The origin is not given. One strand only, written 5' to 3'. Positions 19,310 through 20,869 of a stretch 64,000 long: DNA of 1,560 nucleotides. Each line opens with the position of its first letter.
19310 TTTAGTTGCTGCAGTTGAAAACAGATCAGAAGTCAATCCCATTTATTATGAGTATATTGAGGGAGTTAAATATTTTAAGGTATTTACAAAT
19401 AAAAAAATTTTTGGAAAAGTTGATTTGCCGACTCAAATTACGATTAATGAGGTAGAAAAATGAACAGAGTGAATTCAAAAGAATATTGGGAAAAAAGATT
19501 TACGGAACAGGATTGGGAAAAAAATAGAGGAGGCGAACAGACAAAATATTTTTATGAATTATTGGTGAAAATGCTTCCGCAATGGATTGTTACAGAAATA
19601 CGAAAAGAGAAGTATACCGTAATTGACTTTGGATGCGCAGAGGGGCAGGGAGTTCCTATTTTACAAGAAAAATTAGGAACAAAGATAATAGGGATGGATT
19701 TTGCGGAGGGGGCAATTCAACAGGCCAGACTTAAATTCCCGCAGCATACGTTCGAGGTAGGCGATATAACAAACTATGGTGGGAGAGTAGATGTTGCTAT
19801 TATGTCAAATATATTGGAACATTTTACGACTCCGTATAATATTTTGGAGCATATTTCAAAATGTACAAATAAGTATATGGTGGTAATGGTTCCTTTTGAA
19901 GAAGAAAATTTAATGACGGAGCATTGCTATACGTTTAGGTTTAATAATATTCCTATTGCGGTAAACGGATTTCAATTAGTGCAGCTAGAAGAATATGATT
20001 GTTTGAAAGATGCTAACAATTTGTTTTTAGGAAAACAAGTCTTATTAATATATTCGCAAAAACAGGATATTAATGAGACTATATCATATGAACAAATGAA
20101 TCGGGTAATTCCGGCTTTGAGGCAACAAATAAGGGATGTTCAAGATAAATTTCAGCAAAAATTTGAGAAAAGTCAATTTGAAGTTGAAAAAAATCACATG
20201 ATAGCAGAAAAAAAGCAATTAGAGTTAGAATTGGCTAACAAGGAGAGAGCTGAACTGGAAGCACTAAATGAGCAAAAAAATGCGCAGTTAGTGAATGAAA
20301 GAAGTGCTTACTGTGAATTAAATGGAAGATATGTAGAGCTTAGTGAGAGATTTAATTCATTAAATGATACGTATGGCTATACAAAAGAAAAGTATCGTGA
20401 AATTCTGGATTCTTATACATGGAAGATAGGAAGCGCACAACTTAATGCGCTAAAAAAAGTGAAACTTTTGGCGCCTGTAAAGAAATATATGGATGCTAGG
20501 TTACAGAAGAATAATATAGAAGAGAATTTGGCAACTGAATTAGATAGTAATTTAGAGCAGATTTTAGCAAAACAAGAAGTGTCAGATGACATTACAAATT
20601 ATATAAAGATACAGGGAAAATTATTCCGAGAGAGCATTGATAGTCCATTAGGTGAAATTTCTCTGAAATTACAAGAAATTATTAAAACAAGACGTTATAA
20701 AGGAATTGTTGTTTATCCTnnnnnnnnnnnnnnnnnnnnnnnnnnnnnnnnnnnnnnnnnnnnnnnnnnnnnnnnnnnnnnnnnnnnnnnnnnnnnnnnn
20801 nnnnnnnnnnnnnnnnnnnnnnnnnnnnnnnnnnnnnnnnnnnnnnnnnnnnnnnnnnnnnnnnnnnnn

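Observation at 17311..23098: Gram-positive version of the capped-chain / coiled-coil-ruler ABC pathway, compressed into one 1212-aa protein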

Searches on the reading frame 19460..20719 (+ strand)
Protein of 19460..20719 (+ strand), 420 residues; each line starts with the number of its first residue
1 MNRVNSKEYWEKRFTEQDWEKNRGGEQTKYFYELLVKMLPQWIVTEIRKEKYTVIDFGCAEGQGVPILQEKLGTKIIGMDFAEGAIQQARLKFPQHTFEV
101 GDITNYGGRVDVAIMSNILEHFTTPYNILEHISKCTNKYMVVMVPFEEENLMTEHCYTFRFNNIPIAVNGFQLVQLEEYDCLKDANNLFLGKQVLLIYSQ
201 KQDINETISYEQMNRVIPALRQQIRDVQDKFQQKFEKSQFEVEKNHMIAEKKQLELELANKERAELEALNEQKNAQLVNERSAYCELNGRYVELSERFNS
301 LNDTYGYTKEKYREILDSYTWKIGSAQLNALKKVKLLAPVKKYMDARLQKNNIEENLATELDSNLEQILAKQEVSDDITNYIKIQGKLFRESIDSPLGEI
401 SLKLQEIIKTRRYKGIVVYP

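Call 73: predict_structure(alignment_id=A3)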
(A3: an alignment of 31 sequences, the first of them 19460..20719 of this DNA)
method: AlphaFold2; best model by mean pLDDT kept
length: 420 residues; sequences in the alignment: 31
mean_pLDDT: 85.5   pTM: 0.54
mean pLDDT of the five models: 85.5, 83.7, 83.6, 82.9, 81.8
residues with pLDDT >= 90: 225; 70-90: 137; 50-70: 43; < 50: 15
segments of 3 or more residues with pLDDT < 50: 350-359
pLDDT, mean of each block of 10 residues (from residue 1): 80 91 94 98 97 98 98 98 97 98 97 98 97 98 93 91 92 95 87 96 65 60 76 86 90 92 92 91 90 88 86 84 80 74 61 46 55 65 82 84 86 67
secondary structure, 60 per line:
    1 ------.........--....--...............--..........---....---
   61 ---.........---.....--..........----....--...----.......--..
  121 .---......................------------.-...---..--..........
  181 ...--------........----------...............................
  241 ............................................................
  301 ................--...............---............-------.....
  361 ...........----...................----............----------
elements in order: H7-15 H18-21 H24-38 H41-50 E54-57 H64-72 E76-80 H83-92 E97-100 E110-116 H125-135 E136-146 E171-180 E192-199 H210-316 H319-333 H337-348 H356-371 H376-394 H399-410

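Call 75: fold_search(model_id=the predicted structure, library=pdb)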
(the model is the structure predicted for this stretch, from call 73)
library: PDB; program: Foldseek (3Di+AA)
matches with E <= 10: 1886; with E <= 0.001: 1234
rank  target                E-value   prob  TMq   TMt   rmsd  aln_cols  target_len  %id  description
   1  4qdk_B                2.2e-11  1.00  0.34  0.62   4.2       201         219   18  Crystal structure of magnesium protoporphyrin IX methyltransferase (ChlM) from Synechocystis PCC 6803 with bound SAH (released 2014-08-06)
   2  4qdj                  3.6e-11  1.00  0.33  0.64   3.3       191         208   19  Crystal structure of magnesium protoporphyrin IX methyltransferase (ChlM) from Synechocystis PCC 6803 with bound SAM (released 2014-08-06)
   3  4qdk_A                4.1e-11  1.00  0.34  0.63   4.2       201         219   18  Crystal structure of magnesium protoporphyrin IX methyltransferase (ChlM) from Synechocystis PCC 6803 with bound SAH (released 2014-08-06)
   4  6f5z_B                2.9e-10  1.00  0.36  0.62   4.4       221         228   16  Complex between the Haloferax volcanii Trm112 methyltransferase activator and the Hvo_0019 putative methyltransferase (released 2018-07-11)
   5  3m70                  3.1e-10  1.00  0.32  0.45   4.6       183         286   16  Crystal Structure of TehB from Haemophilus influenzae (released 2010-05-12)
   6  2xva_C                3.3e-10  1.00  0.31  0.63   5.9       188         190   15  Crystal structure of the tellurite detoxification protein TehB from E. coli in complex with sinefungin (released 2011-02-16)
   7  6f5z_A                3.5e-10  1.00  0.38  0.67   4.6       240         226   15  Complex between the Haloferax volcanii Trm112 methyltransferase activator and the Hvo_0019 putative methyltransferase (released 2018-07-11)
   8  3l8d                  4.0e-10  1.00  0.31  0.60   5.7       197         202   18  Crystal structure of methyltransferase from Bacillus Thuringiensis (released 2010-01-12)
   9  2xva_D                5.8e-10  1.00  0.31  0.61   5.2       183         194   15  Crystal structure of the tellurite detoxification protein TehB from E. coli in complex with sinefungin (released 2011-02-16)
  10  2i6g_B                5.8e-10  1.00  0.31  0.59   5.3       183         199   10  Crystal structure of a putative methyltransferase (tehb, stm1608) from salmonella typhimurium lt2 at 1.90 A resolution (released 2006-09-12)
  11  2xvm_A                7.0e-10  1.00  0.31  0.60   4.9       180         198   14  Crystal structure of the tellurite detoxification protein TehB from E. coli in complex with SAH (released 2011-02-16)
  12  2xva_A                7.5e-10  1.00  0.31  0.60   5.1       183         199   14  Crystal structure of the tellurite detoxification protein TehB from E. coli in complex with sinefungin (released 2011-02-16)
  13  4dq0_B                7.5e-10  1.00  0.30  0.58   6.3       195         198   16  The crystal structure of tellurite resistance protein from Escherichia coli O157:H7 str. Sakai (released 2012-02-29)
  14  3cc8                  9.1e-10  1.00  0.29  0.54   7.3       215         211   16  Crystal structure of a putative methyltransferase (bce_1332) from bacillus cereus atcc 10987 at 1.64 A resolution (released 2008-03-04)
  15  3ccf_B                1.1e-09  1.00  0.31  0.51   7.6       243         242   12  Crystal structure of putative methyltransferase (YP_321342.1) from Anabaena variabilis ATCC 29413 at 1.90 A resolution (released 2008-03-11)
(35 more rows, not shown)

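Call 83: search_protein_representatives(protein=window:19460-20719:+)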
Query: 420 residues. Proteins with E-value up to 0.001 (for the whole library): 1515; up to 1e-10: 738; up to 1e-30: 249. The best 150 are listed.
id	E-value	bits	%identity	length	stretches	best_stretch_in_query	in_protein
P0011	2.1e-83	297.2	39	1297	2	3-236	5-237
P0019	1.3e-74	268.2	38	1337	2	4-303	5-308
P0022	7.9e-56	206.4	33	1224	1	3-420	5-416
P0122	2.2e-49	185.1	42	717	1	1-201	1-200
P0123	3.9e-48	181.1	41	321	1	3-206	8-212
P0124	6.9e-48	180.2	33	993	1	3-329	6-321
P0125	1.1e-47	179.6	35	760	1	2-281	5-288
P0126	6.8e-47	177.0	39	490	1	4-283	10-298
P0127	2.2e-46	175.3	39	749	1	3-206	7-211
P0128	3.6e-46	174.6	39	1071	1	4-214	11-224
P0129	9.1e-46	173.2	39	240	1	4-203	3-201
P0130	9.1e-46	173.2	32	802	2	4-324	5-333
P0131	1.4e-45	172.6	38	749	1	3-299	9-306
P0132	1.7e-45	172.3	36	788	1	3-315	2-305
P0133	3.5e-45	171.3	37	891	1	1-260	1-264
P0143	1.4e-43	166.1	41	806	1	3-205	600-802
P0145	5.8e-43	164.0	35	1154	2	3-370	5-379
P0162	3.9e-41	158.0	33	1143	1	4-304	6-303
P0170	8.1e-40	153.7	32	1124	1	4-275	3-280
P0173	1.3e-39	152.9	40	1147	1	4-227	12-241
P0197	6.3e-38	147.4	34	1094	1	3-250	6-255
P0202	1.9e-37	145.8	35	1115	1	3-254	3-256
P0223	2.0e-36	142.5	37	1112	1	4-230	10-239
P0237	1.1e-35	140.0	38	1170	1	2-201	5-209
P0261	8.4e-35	137.2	38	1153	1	4-209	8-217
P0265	1.3e-34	136.5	30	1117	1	3-358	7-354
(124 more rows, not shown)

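Call 84: list_cluster_members(proteins=[P0170, P0265, P0202, P0223, P0197, P0162, P0173, P0145, P0261, P0237])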
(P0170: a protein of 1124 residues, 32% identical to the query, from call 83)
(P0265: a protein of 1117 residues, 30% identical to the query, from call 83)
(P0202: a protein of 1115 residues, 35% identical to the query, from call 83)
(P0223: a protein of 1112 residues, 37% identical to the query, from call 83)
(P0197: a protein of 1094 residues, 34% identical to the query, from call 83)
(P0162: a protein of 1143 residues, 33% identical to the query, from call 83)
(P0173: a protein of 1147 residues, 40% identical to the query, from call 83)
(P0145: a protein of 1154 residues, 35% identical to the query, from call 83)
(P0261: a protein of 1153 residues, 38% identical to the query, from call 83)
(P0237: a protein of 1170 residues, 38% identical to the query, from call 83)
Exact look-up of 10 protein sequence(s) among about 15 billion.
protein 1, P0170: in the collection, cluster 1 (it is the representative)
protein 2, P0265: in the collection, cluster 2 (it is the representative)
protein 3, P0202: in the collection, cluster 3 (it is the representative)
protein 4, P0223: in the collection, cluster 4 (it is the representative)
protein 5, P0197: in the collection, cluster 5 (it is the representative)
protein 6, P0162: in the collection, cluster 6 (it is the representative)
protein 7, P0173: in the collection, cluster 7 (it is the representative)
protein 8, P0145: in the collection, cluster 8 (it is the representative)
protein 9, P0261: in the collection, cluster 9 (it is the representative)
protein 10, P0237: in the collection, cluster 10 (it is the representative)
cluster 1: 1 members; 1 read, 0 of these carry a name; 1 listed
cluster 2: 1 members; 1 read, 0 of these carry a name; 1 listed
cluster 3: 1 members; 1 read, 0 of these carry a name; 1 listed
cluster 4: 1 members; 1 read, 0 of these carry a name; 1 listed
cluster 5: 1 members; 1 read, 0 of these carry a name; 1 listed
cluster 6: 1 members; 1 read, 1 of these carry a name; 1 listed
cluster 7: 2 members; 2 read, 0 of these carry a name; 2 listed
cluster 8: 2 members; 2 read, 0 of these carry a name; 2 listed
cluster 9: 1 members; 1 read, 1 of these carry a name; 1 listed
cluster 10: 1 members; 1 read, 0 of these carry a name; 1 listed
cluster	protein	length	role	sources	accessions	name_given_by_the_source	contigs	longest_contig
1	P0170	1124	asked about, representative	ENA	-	-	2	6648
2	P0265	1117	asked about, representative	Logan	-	-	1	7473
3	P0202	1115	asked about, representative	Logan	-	-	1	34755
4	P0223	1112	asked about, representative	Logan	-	-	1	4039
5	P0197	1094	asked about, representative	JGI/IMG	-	-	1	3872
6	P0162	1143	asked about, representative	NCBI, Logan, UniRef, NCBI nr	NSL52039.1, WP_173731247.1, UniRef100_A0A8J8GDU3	glycosyltransferase [Calidifontibacillus erzurumensis] | Glycosyltransferase n=1 Tax=Calidifontibacillus erzurumensis TaxID=2741433 ...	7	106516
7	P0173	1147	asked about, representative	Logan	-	-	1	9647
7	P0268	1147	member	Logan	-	-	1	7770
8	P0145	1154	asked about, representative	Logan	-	-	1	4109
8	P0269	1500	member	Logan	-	-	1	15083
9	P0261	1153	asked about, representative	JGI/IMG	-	O-antigen biosynthesis protein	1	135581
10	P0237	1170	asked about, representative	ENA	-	-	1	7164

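Call 86: search_protein_families(library=pfam, proteins=[P0162, P0261, P0124, P0125, P0122, P0143], max_evalue=0.0001)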
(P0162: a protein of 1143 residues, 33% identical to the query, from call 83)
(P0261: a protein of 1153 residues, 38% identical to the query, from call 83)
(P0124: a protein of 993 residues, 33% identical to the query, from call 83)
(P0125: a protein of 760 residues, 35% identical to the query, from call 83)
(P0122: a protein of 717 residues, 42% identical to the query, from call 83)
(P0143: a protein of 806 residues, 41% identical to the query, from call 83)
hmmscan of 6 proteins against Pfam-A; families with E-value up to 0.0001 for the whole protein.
P0162 (1143 aa): 9 families
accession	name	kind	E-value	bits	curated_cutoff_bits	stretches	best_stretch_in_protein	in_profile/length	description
PF00535.33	Glycos_transf_2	-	6.9e-54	182.7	23.3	2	437-572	1-132/168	Glycosyl transferase family 2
PF13641.12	Glyco_tranf_2_3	-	1.6e-20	74.6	27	2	436-540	3-113/230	Glycosyltransferase like family 2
PF10111.15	Glyco_tranf_2_2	-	1.5e-19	71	27.3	2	437-565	1-138/276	Glycosyltransferase like family 2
PF13847.12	Methyltransf_31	-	2.3e-13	50.5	27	1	51-139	3-102/145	Methyltransferase domain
PF13649.12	Methyltransf_25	-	2.1e-12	48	27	1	55-135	1-90/97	Methyltransferase domain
PF08241.18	Methyltransf_11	-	1e-11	45.7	21.2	1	57-134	2-83/95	Methyltransferase domain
PF08242.18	Methyltransf_12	-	8.8e-11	42.8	30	1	57-134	2-88/98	Methyltransferase domain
PF13489.12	Methyltransf_23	-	1.9e-09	37.9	27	1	49-139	20-109/164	Methyltransferase domain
PF13632.12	Glyco_trans_2_3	-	2.5e-06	27.9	27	0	912-1049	1-126/198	Glycosyl transferase family group 2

P0261 (1153 aa): 12 families
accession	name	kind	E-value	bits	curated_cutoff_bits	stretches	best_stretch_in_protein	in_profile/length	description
PF00535.33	Glycos_transf_2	-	4.6e-28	98.7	23.3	1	385-503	1-121/168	Glycosyl transferase family 2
PF00534.26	Glycos_transf_1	-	7.7e-23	81.3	26.4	1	940-1064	9-131/172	Glycosyl transferases group 1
PF13692.12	Glyco_trans_1_4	-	8.8e-19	68.6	27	1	948-1065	3-116/142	Glycosyl transferases group 1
PF13439.12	Glyco_transf_4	-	1.1e-17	65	28.5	1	782-924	2-165/170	Glycosyltransferase Family 4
PF10111.15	Glyco_tranf_2_2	-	5.6e-15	56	27.3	1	385-601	1-223/276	Glycosyltransferase like family 2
PF08242.18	Methyltransf_12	-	1.1e-12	48.9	30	1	59-140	2-88/98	Methyltransferase domain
PF13847.12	Methyltransf_31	-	1.1e-12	48.3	27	1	52-145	2-102/145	Methyltransferase domain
PF13649.12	Methyltransf_25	-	1.6e-11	45.2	27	1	57-139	1-88/97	Methyltransferase domain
PF08241.18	Methyltransf_11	-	4.7e-09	37.2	21.2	1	59-140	2-83/95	Methyltransferase domain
PF13579.12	Glyco_trans_4_4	-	5.3e-09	37.1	29.7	1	782-924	1-158/158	Glycosyl transferase 4-like domain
PF13489.12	Methyltransf_23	-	1.4e-08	35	27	1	53-145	22-109/164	Methyltransferase domain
PF13641.12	Glyco_tranf_2_3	-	3.8e-06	27.5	27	1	384-578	3-195/230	Glycosyltransferase like family 2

P0124 (993 aa): 8 families
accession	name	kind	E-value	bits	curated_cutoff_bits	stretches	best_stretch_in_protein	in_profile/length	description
PF00535.33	Glycos_transf_2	-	2.6e-20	73.4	23.3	1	748-865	1-120/168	Glycosyl transferase family 2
PF13649.12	Methyltransf_25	-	3.3e-11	44.1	27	1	56-133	1-87/97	Methyltransferase domain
PF13847.12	Methyltransf_31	-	5.7e-11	42.7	27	1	51-135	2-97/145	Methyltransferase domain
PF13641.12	Glyco_tranf_2_3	-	5.2e-10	40.2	27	1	748-967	4-219/230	Glycosyltransferase like family 2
PF08242.18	Methyltransf_12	-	1.3e-09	39.1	30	1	58-139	2-92/98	Methyltransferase domain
PF08241.18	Methyltransf_11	-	1.5e-09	38.8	21.2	1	58-135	2-83/95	Methyltransferase domain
PF13692.12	Glyco_trans_1_4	-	4.9e-08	33.8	27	1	589-697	3-121/142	Glycosyl transferases group 1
PF13489.12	Methyltransf_23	-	1.2e-06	28.8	27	1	50-140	20-109/164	Methyltransferase domain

P0125 (760 aa): 8 families
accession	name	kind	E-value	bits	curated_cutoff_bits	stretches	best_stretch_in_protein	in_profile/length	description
PF13847.12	Methyltransf_31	-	1.6e-12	47.8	27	1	51-144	2-106/145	Methyltransferase domain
PF13692.12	Glyco_trans_1_4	-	1.2e-10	42.3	27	1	591-722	2-140/142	Glycosyl transferases group 1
PF13649.12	Methyltransf_25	-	4.8e-09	37.2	27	1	57-135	2-89/97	Methyltransferase domain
PF08241.18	Methyltransf_11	-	1.7e-08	35.4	21.2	1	58-139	2-87/95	Methyltransferase domain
PF00534.26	Glycos_transf_1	-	1.9e-07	31.2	26.4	1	585-726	10-160/172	Glycosyl transferases group 1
PF08242.18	Methyltransf_12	-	3.3e-07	31.4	30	1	58-138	2-91/98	Methyltransferase domain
PF13524.12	Glyco_trans_1_2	-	8.6e-06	26.2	25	1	606-733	4-121/144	Glycosyl transferase-like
PF13489.12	Methyltransf_23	-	1.5e-05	25.3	27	1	48-139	19-108/164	Methyltransferase domain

P0122 (717 aa): 7 families
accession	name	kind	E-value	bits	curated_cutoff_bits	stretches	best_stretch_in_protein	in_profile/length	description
PF13847.12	Methyltransf_31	-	4.6e-13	49.5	27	1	50-144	3-109/145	Methyltransferase domain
PF13649.12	Methyltransf_25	-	1.2e-10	42.3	27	1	54-131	1-88/97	Methyltransferase domain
PF08242.18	Methyltransf_12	-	3.9e-10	40.8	30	1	56-134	2-90/98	Methyltransferase domain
PF08241.18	Methyltransf_11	-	1.6e-09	38.7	21.2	1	56-133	2-84/95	Methyltransferase domain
PF13489.12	Methyltransf_23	-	1.7e-07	31.6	27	1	49-145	21-119/164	Methyltransferase domain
PF00534.26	Glycos_transf_1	-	7.6e-07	29.3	26.4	0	548-661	11-127/172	Glycosyl transferases group 1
PF13692.12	Glyco_trans_1_4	-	1.9e-06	28.6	27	1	570-682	24-138/142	Glycosyl transferases group 1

P0143 (806 aa): 7 families
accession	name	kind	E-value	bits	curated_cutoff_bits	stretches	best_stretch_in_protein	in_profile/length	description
PF13847.12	Methyltransf_31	-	4.1e-14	52.9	27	1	645-737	2-107/145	Methyltransferase domain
PF13489.12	Methyltransf_23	-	1.5e-13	51.3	27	1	644-740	20-117/164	Methyltransferase domain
PF08242.18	Methyltransf_12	-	1.1e-12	49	30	1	652-732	2-91/98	Methyltransferase domain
PF08241.18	Methyltransf_11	-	1.1e-12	48.8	21.2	1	652-729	2-83/95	Methyltransferase domain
PF13649.12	Methyltransf_25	-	1.4e-12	48.6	27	1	651-730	2-90/97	Methyltransferase domain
PF05401.17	NodS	-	4.2e-05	23.9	24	1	649-721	46-121/201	Nodulation protein S (NodS)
PF13692.12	Glyco_trans_1_4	-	8.1e-05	23.3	27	0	208-311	2-110/142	Glycosyl transferases group 1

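Call 87: find_encoding_contigs(protein=P0162, flank=9000, max_places=1)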
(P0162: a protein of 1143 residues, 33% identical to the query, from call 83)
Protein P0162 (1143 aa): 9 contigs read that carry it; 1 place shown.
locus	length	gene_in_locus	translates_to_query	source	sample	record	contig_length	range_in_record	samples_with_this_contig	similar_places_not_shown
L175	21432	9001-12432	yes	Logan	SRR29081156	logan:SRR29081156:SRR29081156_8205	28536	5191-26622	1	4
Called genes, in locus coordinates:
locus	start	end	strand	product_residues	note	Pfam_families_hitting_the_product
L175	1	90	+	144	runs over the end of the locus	PF22817:ApeP-like (weak), PF07977:FabA, PF22818:ApeI-like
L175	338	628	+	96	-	-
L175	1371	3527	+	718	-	PF07833:Cu_amine_oxidN1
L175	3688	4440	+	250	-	PF07833:Cu_amine_oxidN1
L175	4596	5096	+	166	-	PF07719:TPR_2 (faint), PF13428:TPR_14 (faint), PF00515:TPR_1 (faint)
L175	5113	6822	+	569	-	PF04932:Wzy_C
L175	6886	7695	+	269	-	PF01061:ABC2_membrane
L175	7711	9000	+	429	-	PF00005:ABC_tran, PF14524:Wzt_C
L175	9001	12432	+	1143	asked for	PF13489:Methyltransf_23, PF08241:Methyltransf_11, PF08242:Methyltransf_12, PF13649:Methyltransf_25, PF13847:Methyltransf_31, PF00535:Glycos_transf_2, PF10111:Glyco_tranf_2_2, PF13641:Glyco_tranf_2_3, +5 more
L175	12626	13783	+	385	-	-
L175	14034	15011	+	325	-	PF00535:Glycos_transf_2, PF10111:Glyco_tranf_2_2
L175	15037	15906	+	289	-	PF00483:NTP_transferase, PF12804:NTP_transf_3 (weak)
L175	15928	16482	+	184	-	PF00908:dTDP_sugar_isom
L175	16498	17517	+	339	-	PF01073:3Beta_HSD, PF01370:Epimerase, PF02719:Polysacc_synt_2, PF04321:RmlD_sub_bind, PF07993:NAD_binding_4, PF16363:GDP_Man_Dehyd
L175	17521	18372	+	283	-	PF01073:3Beta_HSD, PF01370:Epimerase, PF04321:RmlD_sub_bind, PF13460:NAD_binding_10 (faint), PF02719:Polysacc_synt_2, PF16363:GDP_Man_Dehyd, PF07993:NAD_binding_4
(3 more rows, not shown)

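Call 91: find_encoding_contigs(protein=P0261, flank=6000, max_places=1)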
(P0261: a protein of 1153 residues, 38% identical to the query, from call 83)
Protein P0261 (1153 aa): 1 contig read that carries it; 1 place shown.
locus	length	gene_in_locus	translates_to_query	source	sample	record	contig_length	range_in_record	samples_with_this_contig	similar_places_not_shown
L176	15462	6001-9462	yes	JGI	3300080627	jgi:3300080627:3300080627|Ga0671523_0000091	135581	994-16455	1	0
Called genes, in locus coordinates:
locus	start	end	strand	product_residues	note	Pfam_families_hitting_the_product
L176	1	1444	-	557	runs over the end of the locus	PF00528:BPD_transp_1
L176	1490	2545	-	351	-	PF01547:SBP_bac_1, PF13531:SBP_bac_11, PF13416:SBP_bac_8, PF13343:SBP_bac_6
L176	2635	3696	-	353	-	PF00005:ABC_tran, PF13304:AAA_21 (weak)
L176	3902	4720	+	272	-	PF01061:ABC2_membrane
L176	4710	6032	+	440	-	PF13476:AAA_23 (weak), PF00005:ABC_tran, PF14524:Wzt_C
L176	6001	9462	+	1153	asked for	PF13489:Methyltransf_23, PF08241:Methyltransf_11, PF08242:Methyltransf_12, PF13649:Methyltransf_25, PF13847:Methyltransf_31, PF00535:Glycos_transf_2, PF10111:Glyco_tranf_2_2, PF13439:Glyco_transf_4, +4 more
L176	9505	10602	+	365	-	PF02350:Epimerase_2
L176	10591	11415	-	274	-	PF13641:Glyco_tranf_2_3, PF00535:Glycos_transf_2, PF10111:Glyco_tranf_2_2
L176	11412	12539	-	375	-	-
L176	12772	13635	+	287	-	PF01370:Epimerase, PF04321:RmlD_sub_bind, PF16363:GDP_Man_Dehyd (faint), PF01073:3Beta_HSD, PF07993:NAD_binding_4, PF13460:NAD_binding_10 (weak)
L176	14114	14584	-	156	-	PF04073:tRNA_edit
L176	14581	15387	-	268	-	PF00753:Lactamase_B, PF23023:Anti-Pycsar_Apyc1, PF12706:Lactamase_B_2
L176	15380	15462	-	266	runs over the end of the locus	PF01026:TatD_DNase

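Call 92: find_encoding_contigs(protein=P0125, flank=6000, max_places=1)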
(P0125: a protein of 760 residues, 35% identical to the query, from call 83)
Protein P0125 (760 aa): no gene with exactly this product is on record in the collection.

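Call 93: find_encoding_contigs(protein=P0124, flank=6000, max_places=1)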
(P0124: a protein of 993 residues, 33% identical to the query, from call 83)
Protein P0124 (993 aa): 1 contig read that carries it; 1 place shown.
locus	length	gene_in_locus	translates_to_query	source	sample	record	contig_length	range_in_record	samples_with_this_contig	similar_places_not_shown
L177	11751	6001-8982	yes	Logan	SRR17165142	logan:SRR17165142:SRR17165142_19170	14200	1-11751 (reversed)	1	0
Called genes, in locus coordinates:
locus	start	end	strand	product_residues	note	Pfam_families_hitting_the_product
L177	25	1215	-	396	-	PF02350:Epimerase_2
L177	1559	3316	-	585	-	PF13231:PMT_2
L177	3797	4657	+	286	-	PF01061:ABC2_membrane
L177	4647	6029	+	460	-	PF00005:ABC_tran, PF13304:AAA_21 (weak), PF14524:Wzt_C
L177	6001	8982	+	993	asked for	PF13489:Methyltransf_23 (weak), PF08241:Methyltransf_11, PF08242:Methyltransf_12, PF13649:Methyltransf_25, PF13847:Methyltransf_31, PF13692:Glyco_trans_1_4, PF13641:Glyco_tranf_2_3, PF00535:Glycos_transf_2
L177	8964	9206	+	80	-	-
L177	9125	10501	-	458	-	PF23914:TPR_CcmH_CycH, PF13371:TPR_9 (faint), PF13424:TPR_12 (faint), PF13428:TPR_14 (faint), PF13431:TPR_17 (faint), PF07719:TPR_2 (faint), PF13432:TPR_16, PF14559:TPR_19 (weak)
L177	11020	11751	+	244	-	?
